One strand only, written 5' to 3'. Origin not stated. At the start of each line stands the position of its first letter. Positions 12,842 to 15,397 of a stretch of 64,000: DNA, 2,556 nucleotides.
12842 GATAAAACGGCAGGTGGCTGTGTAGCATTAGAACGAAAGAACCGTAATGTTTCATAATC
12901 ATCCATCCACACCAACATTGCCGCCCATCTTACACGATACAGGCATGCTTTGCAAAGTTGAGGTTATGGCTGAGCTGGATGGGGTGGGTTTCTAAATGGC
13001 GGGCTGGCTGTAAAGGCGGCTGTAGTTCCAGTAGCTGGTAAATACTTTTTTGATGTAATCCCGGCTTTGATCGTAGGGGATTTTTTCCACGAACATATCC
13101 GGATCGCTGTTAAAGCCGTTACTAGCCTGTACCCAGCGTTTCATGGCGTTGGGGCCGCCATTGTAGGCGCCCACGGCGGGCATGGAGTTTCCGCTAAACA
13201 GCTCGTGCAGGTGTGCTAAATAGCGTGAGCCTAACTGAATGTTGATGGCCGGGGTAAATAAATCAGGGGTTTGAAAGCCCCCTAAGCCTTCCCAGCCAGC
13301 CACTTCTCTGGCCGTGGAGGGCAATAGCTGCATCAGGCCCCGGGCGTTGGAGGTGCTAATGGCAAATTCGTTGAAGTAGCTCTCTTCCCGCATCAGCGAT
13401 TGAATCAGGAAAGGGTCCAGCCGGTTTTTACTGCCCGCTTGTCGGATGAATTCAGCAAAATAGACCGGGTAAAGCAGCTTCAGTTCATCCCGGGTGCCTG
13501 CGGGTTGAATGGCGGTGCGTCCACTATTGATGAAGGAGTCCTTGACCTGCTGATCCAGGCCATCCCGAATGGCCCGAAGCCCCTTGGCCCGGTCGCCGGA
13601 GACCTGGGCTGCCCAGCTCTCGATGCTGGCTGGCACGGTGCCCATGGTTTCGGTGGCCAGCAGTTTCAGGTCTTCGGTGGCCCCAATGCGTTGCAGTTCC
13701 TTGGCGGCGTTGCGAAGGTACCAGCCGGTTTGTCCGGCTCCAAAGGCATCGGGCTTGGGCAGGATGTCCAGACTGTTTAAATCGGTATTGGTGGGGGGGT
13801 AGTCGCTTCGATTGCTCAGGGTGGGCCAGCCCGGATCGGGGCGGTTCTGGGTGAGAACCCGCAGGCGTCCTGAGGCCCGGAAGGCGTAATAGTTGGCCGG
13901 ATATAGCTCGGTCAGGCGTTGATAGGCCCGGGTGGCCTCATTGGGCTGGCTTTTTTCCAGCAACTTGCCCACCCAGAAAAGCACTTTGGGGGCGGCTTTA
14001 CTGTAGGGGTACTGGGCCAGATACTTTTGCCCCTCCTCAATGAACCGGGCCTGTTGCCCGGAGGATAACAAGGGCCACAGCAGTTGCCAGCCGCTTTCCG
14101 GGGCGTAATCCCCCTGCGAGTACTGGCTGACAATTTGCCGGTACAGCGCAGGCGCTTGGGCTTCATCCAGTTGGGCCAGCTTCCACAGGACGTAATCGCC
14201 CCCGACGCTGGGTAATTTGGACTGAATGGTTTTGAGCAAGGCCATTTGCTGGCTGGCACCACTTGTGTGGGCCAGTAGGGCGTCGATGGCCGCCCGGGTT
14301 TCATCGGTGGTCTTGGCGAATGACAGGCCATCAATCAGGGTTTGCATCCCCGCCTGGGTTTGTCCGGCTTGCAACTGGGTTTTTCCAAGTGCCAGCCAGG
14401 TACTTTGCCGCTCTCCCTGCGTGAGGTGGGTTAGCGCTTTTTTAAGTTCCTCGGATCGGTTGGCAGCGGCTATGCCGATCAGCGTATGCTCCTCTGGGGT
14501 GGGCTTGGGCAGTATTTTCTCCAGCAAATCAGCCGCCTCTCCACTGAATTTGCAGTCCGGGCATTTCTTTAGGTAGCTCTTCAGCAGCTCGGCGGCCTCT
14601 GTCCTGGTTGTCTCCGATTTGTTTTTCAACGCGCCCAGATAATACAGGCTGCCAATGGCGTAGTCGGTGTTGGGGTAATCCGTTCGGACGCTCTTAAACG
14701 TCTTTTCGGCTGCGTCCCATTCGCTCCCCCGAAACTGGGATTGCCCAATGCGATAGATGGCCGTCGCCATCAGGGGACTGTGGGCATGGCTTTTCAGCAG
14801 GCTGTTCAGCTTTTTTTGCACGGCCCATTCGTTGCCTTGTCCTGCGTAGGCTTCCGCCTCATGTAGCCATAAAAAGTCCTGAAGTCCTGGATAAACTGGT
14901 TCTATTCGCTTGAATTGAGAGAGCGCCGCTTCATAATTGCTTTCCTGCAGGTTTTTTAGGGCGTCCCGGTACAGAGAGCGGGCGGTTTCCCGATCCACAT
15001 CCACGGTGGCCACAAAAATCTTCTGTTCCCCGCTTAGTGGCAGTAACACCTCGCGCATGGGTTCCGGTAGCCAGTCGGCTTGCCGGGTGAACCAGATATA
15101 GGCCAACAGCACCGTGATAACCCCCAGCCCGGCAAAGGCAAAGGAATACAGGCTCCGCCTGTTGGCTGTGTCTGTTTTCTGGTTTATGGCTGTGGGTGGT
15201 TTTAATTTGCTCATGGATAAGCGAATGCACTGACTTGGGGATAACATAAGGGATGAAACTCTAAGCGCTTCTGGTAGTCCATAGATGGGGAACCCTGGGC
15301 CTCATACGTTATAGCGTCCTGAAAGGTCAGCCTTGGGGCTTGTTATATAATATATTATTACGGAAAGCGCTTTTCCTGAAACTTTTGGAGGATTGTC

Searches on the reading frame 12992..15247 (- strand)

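Call 98: search_protein_families(library=pfam, proteins=[window:12992-15247:-], max_evalue=0.00001)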
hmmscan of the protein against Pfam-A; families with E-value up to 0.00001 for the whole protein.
window:12992-15247:- (751 aa): 3 families
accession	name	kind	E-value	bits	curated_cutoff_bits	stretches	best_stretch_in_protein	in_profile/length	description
PF01464.25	SLT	-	8.9e-26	90.2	21.3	1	600-712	2-111/117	Transglycosylase SLT domain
PF13174.12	TPR_6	-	2.9e-11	43.7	26.3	0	163-194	2-33/33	Tetratricopeptide repeat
PF13525.12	YfiO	-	1e-09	38.9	25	0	161-231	5-74/203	Outer membrane lipoprotein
